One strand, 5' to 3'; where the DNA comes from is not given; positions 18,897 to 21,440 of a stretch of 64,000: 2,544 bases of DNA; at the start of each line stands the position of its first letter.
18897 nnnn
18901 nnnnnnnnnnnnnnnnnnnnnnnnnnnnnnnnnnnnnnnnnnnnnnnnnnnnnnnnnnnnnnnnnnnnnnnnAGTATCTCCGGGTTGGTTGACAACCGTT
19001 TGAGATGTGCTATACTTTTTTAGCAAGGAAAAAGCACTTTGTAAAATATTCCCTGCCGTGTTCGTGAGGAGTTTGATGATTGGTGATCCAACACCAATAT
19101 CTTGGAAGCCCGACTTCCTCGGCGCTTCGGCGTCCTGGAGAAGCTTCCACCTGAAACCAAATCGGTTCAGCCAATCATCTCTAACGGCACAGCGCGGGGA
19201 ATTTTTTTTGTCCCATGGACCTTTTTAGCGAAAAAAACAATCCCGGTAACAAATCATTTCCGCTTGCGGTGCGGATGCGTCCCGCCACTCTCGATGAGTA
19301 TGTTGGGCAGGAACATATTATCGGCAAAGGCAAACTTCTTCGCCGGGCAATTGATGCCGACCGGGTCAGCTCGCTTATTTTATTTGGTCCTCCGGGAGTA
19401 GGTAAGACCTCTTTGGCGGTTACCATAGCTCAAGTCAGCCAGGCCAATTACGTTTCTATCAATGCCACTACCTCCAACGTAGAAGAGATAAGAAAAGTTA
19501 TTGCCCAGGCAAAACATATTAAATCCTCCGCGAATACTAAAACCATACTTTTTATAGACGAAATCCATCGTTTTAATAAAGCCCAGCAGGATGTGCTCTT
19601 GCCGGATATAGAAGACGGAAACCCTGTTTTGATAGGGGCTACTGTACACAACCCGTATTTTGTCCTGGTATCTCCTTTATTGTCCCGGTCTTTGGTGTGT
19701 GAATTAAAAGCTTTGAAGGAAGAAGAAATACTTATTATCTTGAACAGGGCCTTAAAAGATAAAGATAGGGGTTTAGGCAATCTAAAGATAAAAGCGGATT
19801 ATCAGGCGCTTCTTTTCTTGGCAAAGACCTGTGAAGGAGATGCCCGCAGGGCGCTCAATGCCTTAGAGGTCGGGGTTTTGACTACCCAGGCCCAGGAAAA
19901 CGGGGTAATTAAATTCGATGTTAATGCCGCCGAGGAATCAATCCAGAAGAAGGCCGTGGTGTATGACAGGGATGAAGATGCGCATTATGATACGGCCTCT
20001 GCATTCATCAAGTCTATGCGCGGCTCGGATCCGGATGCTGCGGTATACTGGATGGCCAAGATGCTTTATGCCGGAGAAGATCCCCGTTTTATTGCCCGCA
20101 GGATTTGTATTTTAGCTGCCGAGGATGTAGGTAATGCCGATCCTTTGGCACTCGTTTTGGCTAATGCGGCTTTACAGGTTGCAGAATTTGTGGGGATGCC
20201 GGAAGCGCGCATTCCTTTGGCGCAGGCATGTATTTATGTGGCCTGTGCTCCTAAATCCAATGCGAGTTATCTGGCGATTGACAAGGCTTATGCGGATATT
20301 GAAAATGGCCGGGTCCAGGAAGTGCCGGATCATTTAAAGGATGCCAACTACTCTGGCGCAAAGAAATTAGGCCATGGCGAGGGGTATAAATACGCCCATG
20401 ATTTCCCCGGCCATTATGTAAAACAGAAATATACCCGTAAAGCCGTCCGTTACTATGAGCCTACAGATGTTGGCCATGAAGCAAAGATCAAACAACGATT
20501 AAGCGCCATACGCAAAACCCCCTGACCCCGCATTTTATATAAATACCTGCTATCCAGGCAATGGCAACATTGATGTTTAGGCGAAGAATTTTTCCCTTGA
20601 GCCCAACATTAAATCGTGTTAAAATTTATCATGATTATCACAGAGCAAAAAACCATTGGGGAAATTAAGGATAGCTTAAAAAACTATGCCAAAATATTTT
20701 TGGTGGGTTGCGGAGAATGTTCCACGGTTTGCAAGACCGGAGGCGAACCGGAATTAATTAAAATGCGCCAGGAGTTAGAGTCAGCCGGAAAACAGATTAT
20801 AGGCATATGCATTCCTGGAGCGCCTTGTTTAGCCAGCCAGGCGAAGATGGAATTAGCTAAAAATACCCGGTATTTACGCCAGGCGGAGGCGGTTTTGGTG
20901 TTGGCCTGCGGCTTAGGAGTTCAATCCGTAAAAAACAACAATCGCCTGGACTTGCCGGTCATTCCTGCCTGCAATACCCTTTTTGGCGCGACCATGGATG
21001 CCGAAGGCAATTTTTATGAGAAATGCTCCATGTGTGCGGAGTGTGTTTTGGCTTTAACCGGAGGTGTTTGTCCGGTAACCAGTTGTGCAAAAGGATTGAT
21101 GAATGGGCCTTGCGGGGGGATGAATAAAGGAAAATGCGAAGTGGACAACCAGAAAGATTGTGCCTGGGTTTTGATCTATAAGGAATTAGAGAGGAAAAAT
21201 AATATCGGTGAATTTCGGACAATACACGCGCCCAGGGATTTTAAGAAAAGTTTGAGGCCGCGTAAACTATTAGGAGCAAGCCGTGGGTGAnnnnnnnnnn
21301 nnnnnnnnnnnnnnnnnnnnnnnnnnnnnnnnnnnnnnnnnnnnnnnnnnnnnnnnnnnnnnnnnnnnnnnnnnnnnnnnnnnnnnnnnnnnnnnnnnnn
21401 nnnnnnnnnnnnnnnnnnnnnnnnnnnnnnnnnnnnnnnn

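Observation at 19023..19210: Promoter-to-U-tract structured small RNA candidate between pheT and rarA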

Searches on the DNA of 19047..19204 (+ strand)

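Call 23: build_rna_model(alignment_id=A1, structure=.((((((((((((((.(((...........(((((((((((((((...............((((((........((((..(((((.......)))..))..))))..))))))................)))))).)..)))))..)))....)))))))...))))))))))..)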
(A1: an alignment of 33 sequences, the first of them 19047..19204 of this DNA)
Model R1 built from alignment A1 (33 sequences, 175 columns); structure: as given.
model positions 158; base pairs 47; branch points 0; effective number of sequences 5.76; information 0.59 bits per position. Calibrated on 0.2 Mb of random sequence (short: E-values are rough).
structure used (alignment columns):
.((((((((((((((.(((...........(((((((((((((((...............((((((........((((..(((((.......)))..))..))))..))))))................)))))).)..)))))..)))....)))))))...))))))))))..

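Call 24: search_with_rna_model(model_id=R1, sources=[window, L001, L002, L003, L004, L005, L006, L007, L008, L009, L010, L011, L012, L013, L014, L015, L016, L017, L018, L019, L020, L021, L022, L023, L024, L025, L026, L027, L028, L029, L030, L031, L032, L033, L034, L035, L036, L037, L038, L039, L040, L041, L042, L043, L044, L045, L046, L047, L048, L049, L050, L051, L052, L053, L054, L055, L056, L057, L058, L059, L060, L061, L062, L063, L064, L065, L066, L067, L068, L069, L070, L071, L072, L073, L074, L075, L076, L077, L078, L079, L080], max_evalue=0.01, make_alignment=true)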
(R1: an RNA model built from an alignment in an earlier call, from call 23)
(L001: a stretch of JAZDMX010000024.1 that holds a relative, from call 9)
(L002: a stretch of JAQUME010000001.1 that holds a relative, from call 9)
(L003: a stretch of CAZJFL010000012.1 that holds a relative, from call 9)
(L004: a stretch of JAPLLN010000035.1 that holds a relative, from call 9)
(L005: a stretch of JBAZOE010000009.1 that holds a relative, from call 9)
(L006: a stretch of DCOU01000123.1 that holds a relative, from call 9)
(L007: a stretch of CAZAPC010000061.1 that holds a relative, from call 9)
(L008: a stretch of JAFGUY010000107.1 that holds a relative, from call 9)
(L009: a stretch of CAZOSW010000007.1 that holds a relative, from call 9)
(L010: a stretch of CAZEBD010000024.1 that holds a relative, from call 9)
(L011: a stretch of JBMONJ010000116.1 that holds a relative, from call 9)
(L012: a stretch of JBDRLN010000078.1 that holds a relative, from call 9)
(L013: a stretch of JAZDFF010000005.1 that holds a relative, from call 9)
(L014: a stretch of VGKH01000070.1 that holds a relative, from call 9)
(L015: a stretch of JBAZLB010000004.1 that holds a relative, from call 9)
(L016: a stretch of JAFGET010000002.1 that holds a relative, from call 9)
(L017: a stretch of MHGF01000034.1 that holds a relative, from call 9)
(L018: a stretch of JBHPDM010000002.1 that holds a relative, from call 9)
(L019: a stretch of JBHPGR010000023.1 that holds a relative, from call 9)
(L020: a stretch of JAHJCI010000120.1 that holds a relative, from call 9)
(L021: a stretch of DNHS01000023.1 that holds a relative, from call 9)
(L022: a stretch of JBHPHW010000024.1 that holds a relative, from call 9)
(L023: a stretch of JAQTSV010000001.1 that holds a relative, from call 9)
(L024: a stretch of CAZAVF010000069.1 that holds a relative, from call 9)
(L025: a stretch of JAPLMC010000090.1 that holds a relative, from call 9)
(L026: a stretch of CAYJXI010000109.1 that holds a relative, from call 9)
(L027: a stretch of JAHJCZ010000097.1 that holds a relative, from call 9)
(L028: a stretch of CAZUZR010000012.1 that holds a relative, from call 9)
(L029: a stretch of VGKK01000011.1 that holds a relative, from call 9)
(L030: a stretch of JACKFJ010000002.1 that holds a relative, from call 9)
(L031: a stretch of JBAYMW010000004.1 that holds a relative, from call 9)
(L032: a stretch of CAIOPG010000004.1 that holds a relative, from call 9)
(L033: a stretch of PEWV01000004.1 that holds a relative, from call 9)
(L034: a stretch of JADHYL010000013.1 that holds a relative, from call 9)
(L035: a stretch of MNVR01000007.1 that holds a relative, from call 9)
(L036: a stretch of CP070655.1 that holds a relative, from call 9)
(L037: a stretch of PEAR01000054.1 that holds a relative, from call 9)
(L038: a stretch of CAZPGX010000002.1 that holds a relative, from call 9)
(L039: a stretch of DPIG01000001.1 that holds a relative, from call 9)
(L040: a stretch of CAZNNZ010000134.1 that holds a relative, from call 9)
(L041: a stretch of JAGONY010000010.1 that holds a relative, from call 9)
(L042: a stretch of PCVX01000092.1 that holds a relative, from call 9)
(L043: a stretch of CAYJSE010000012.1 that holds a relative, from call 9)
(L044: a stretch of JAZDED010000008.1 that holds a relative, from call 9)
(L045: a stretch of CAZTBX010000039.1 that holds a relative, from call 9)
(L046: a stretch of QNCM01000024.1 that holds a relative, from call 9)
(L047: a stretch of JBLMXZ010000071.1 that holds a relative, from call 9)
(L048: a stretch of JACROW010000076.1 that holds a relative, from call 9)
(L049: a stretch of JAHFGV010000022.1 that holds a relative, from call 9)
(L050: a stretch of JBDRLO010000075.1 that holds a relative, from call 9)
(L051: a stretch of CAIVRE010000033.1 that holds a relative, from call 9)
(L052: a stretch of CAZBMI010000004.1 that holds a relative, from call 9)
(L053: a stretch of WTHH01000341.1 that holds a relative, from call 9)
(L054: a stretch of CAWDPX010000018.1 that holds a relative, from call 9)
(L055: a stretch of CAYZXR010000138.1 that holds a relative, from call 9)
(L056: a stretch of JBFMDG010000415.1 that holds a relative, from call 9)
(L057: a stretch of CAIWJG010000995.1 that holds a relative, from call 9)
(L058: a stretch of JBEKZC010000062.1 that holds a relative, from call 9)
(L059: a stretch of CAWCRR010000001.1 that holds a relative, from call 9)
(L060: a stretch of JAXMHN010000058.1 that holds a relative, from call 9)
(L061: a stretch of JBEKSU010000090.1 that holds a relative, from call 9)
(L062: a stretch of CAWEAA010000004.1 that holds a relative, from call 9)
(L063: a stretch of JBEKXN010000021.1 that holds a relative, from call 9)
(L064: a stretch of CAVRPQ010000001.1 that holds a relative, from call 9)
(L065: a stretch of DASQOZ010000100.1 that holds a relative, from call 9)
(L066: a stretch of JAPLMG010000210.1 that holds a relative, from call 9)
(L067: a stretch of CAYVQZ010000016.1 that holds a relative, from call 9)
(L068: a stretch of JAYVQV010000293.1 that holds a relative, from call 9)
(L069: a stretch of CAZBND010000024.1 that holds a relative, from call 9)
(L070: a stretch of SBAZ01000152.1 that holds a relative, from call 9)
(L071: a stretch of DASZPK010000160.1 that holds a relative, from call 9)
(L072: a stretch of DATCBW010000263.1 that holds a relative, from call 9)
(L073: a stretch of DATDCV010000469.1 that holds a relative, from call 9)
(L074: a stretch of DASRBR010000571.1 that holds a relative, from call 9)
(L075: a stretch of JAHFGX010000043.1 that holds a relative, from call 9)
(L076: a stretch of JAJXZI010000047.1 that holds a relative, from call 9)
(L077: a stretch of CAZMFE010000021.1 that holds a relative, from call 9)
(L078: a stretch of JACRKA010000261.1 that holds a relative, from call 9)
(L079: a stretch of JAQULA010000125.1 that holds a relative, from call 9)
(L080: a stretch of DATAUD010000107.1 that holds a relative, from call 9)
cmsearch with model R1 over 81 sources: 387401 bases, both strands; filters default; matches with E-value up to 0.01: 77.
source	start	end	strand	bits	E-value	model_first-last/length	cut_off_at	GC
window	19047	19204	+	140.2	8.4e-29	1-158/158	no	0.53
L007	1329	1485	+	138.5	2e-28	1-158/158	no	0.44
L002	1336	1496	+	138.4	2.1e-28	1-158/158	no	0.51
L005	1120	1280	+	134.2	1.8e-27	1-158/158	no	0.5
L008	1321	1478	+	132.9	3.4e-27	1-158/158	no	0.44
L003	1286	1444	+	132.2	4.9e-27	1-158/158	no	0.48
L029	1190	1353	+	129.5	1.9e-26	1-158/158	no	0.46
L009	1215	1373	+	128.1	4e-26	1-158/158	no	0.47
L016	1211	1367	+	128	4.1e-26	1-158/158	no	0.51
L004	1323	1482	+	125.1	1.8e-25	1-158/158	no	0.52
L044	1338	1496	+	124.7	2.2e-25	1-158/158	no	0.51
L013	1106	1261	+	124.6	2.4e-25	1-158/158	no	0.46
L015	1273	1432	+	122.9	5.6e-25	1-158/158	no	0.51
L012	1205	1361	+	122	8.8e-25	1-158/158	no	0.51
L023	1136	1293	+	118.3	5.9e-24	1-158/158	no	0.44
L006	1188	1346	+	116.8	1.2e-23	1-158/158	no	0.5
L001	1339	1472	+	115.8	2.1e-23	1-158/158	no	0.44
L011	1225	1381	+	115.2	2.8e-23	1-158/158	no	0.51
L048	1257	1418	+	114.8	3.5e-23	1-158/158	no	0.48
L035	1206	1360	+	114.5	3.9e-23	1-158/158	no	0.55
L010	1331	1493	+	114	5.2e-23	1-158/158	no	0.49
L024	1248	1407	+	113.6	6.3e-23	1-158/158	no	0.56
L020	647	804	+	110.8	2.6e-22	1-158/158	no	0.47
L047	1066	1217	+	107.5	1.4e-21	1-158/158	no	0.62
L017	1264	1422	+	104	8.3e-21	1-158/158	no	0.53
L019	1295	1450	+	104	8.3e-21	1-158/158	no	0.53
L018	1295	1450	+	103.5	1e-20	1-158/158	no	0.54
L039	80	238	+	99.3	9e-20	1-158/158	no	0.5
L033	343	500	+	98.6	1.3e-19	1-158/158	no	0.48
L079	1123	1283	+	95.5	6.3e-19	1-158/158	no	0.48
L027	1300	1452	+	95.2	7.3e-19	1-158/158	no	0.48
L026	1231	1384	+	93.6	1.7e-18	1-158/158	no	0.42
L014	1224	1379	+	93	2.2e-18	1-158/158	no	0.47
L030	1274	1424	+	89.2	1.5e-17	1-158/158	no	0.51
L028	1264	1448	+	89.2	1.5e-17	1-158/158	no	0.4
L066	1229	1390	+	86.5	6e-17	1-158/158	no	0.46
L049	1309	1493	+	85.8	8.8e-17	1-158/158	no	0.59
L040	1144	1297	+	85.3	1.1e-16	1-158/158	no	0.49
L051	1292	1444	+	85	1.3e-16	1-158/158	no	0.46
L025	1214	1399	+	83.5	2.7e-16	1-158/158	no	0.44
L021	1247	1432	+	81.1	9.4e-16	1-158/158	no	0.48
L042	1291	1474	+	81.1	9.5e-16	1-158/158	no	0.65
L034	1281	1442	+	80.5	1.3e-15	1-158/158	no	0.49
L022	1296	1482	+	79.6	2e-15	1-158/158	no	0.44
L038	1351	1484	+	79.1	2.6e-15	1-158/158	no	0.49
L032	1293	1446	+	77.6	5.7e-15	1-158/158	no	0.51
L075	2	191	+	73.8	3.8e-14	1-158/158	no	0.63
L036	1248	1434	+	73.6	4.2e-14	1-158/158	no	0.49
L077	1072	1234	+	71.8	1.1e-13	1-158/158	no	0.58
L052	1185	1368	+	71.4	1.3e-13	1-158/158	no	0.48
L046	1288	1431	+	63.3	8.1e-12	7-151/158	no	0.54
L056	103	285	+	62.9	9.7e-12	1-158/158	no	0.51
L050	1211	1367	+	57.5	1.5e-10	1-158/158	no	0.46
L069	1282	1462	+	57.5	1.6e-10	1-158/158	no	0.58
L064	1159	1339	+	55.2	4.9e-10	1-158/158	no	0.54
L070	1254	1426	+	55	5.5e-10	1-158/158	no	0.66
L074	13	193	+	50.6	5.2e-09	1-158/158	no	0.45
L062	1140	1320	+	50.1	6.7e-09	1-158/158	no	0.51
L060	902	1085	+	49.4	9.6e-09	1-158/158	no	0.47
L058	925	1105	+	44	1.5e-07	1-158/158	no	0.52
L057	1167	1347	+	42.8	2.7e-07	1-158/158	no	0.5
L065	1196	1374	+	40.8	7.3e-07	1-158/158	no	0.53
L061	1173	1353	+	40.8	7.5e-07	1-158/158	no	0.52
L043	1305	1496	+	40.4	9e-07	1-158/158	no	0.6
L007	1328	1484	-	40.1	1.1e-06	1-158/158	no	0.44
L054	1155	1335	+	39.4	1.6e-06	1-158/158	no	0.51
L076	1140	1319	+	37.3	4.3e-06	1-158/158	no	0.53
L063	1137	1317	+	34.5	1.8e-05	1-158/158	no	0.51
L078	1184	1366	+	30.8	0.00012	1-158/158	no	0.53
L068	325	507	+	29.9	0.00019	1-158/158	no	0.52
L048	1256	1417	-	29.5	0.00023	1-158/158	no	0.48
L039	79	237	-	29.5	0.00023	1-158/158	no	0.5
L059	1197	1375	+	29.4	0.00025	1-158/158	no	0.53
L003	1285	1443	-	28.2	0.00046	1-158/158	no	0.48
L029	1189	1352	-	26.7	0.00097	1-158/158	no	0.46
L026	1230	1383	-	24.7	0.0026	1-158/158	no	0.42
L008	1320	1477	-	24.4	0.0032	1-158/158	no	0.44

Alignment A2: 77 matches aligned to the model, 291 columns, each read 5' to 3' on its own strand. Consensus structure (alignment columns), stored with it:
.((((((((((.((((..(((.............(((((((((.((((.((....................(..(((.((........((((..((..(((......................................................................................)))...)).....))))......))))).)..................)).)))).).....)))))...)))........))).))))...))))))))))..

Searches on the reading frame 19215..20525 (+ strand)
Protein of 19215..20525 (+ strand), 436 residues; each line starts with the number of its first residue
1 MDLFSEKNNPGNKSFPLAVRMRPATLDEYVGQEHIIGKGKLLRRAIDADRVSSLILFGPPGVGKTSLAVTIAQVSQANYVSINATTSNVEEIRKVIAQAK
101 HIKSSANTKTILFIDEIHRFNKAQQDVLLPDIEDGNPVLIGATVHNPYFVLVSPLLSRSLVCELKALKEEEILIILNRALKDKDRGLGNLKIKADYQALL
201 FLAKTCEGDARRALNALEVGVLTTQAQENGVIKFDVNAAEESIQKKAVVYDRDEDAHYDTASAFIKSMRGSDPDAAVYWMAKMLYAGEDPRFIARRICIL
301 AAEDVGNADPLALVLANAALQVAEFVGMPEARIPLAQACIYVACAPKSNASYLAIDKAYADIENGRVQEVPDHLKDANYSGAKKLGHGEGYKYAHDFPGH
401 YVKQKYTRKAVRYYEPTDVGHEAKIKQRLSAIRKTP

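Call 8: search_protein_families(library=pfam, proteins=[window:19215-20525:+])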
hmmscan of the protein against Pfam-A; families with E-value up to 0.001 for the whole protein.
window:19215-20525:+ (436 aa): 13 families
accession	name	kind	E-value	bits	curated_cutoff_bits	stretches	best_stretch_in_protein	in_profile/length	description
PF12002.13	MgsA_C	-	2.3e-69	233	27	1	270-432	1-166/167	MgsA AAA+ ATPase C terminal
PF16193.11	AAA_assoc_2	-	1.4e-25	89.8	34.3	1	189-269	2-81/81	AAA C-terminal domain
PF05496.18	RuvB_N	-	4.3e-17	62.7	27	1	21-135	1-111/159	Holliday junction DNA helicase RuvB P-loop domain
PF00004.35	AAA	-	6.9e-16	59.3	21.2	1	54-158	1-122/131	ATPase family associated with various cellular activities (AAA)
PF07728.20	AAA_5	-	5.3e-09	36.6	22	1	54-134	2-92/139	AAA domain (dynein-related subfamily)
PF13173.12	AAA_14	-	7.3e-07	29.7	27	1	54-125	5-79/129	AAA domain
PF13191.12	AAA_16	-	5.1e-06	27.5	32.6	0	44-80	17-55/167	AAA ATPase domain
PF20720.3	nSTAND3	-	7.9e-05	22.8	27.2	1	52-116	18-73/155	Novel STAND NTPase 3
PF01078.27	Mg_chelatase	-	8.2e-05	22.5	20.3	0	53-81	24-52/207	Magnesium chelatase, subunit ChlI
PF13401.12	AAA_22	-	8.4e-05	23.3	27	1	52-127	6-87/130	AAA domain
PF07724.20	AAA_2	-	0.00011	22.7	27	1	50-136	2-103/166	AAA domain (Cdc48 subfamily)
PF01695.23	IstB_IS21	-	0.00011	22.2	24.1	1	50-122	91-169/238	IstB-like ATP binding protein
PF00158.32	Sigma54_activat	-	0.00021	21.5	20.2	0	52-146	23-131/168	Sigma-54 interaction domain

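Call 9: find_related_loci(query=window:19215-20525:+, collection=genome_contigs, flank=1500)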
Query window:19215-20525:+ (436 aa) in genome_contigs; peptide patterns used: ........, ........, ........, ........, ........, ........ (x = any residue, [..] = any of these).
600 stretches matched a pattern (row limit reached: there are more); 587 encode a relative of the query (tblastn E <= 1e-3); the best 80 are kept; 80 distinct loci.
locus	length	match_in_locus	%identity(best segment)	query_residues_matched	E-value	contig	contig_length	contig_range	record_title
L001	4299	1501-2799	77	1-434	0e+0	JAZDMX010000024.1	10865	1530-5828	MAG: Candidatus Omnitrophota bacterium isolate MEGAHIT-group-0.683 k141_830931, whole genome shotgun sequence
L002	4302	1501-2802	76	1-432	0e+0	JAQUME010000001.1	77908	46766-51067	MAG: Candidatus Omnitrophota bacterium isolate STD1_147 NODE_618_length_77908_cov_11.752832_Sandtown_D1, whole genome sh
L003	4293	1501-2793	79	2-433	0e+0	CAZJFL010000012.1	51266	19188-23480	MAG TPA_asm: uncultured Planctomycetales bacterium isolate SRP178699_co1_171 genome assembly, contig: NODE_580_length_51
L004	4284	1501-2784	78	1-429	0e+0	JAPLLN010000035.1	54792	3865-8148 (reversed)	MAG: Candidatus Omnitrophota bacterium isolate LacPavin_0419_WC70S_MAG_47_9 LacPavin_0419_WC70S_scaffold_842711, whole g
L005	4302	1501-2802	77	1-434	0e+0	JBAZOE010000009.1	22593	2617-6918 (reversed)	MAG: Candidatus Omnitrophota bacterium isolate SO_2017_LW4_87 scaffold_4626_c1_LW137-91_2017, whole genome shotgun seque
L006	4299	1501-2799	76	1-433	0e+0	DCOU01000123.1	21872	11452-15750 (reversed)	MAG TPA_asm: Candidatus Omnitrophica bacterium UBA1562 UBA1562_contig_5177, whole genome shotgun sequence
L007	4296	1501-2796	78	1-434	0e+0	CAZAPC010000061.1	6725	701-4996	MAG TPA_asm: uncultured Planctomycetales bacterium isolate SRP098346_co1_103 genome assembly, contig: NODE_16073_length_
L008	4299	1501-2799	76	1-435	0e+0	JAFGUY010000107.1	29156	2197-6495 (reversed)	MAG: Candidatus Omnitrophota bacterium isolate ZodW_Metabat.114 k87_22632195, whole genome shotgun sequence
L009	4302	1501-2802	75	1-433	0e+0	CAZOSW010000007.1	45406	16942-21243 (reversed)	MAG TPA_asm: uncultured Planctomycetales bacterium isolate SRP178699_co1_577 genome assembly, contig: NODE_722_length_45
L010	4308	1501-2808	75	1-435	0e+0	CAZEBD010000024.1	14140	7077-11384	MAG TPA_asm: uncultured Planctomycetales bacterium isolate SRP192927_co7_238 genome assembly, contig: NODE_8306_length_1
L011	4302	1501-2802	74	1-434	0e+0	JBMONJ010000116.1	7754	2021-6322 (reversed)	MAG: Candidatus Omnitrophota bacterium isolate Betzabe_MAG073 MAG073_116, whole genome shotgun sequence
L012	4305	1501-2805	74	1-433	0e+0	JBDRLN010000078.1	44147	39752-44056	MAG: Candidatus Omnitrophota bacterium isolate MEGAHIT-group-1.780 k141_7936859, whole genome shotgun sequence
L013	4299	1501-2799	71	2-434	0e+0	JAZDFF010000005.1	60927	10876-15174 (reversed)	MAG: Candidatus Omnitrophota bacterium isolate MEGAHIT-group-0.194 k141_7506319, whole genome shotgun sequence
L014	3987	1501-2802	70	1-434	0e+0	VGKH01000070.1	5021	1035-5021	MAG: Candidatus Omnitrophota bacterium isolate K_DeepCast_250m_m2_027 K_DeepCast_250m_m2_027_Ga0194125_10037708, whole g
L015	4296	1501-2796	73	1-433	0e+0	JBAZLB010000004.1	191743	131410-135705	MAG: Candidatus Omnitrophota bacterium isolate SO_2017_LW4_158 scaffold_229_c1_LW137-91_2017, whole genome shotgun seque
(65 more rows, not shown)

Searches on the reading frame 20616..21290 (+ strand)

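Call 8: search_protein_families(library=pfam, proteins=[window:20616-21290:+])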
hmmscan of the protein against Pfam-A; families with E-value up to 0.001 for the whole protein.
window:20616-21290:+ (224 aa): 1 family
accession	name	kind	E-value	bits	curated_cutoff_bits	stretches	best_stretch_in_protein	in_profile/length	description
PF12225.13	DUF5981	-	2.5e-31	107.7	23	1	117-209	2-94/95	Methylene-tetrahydrofolate reductase C terminal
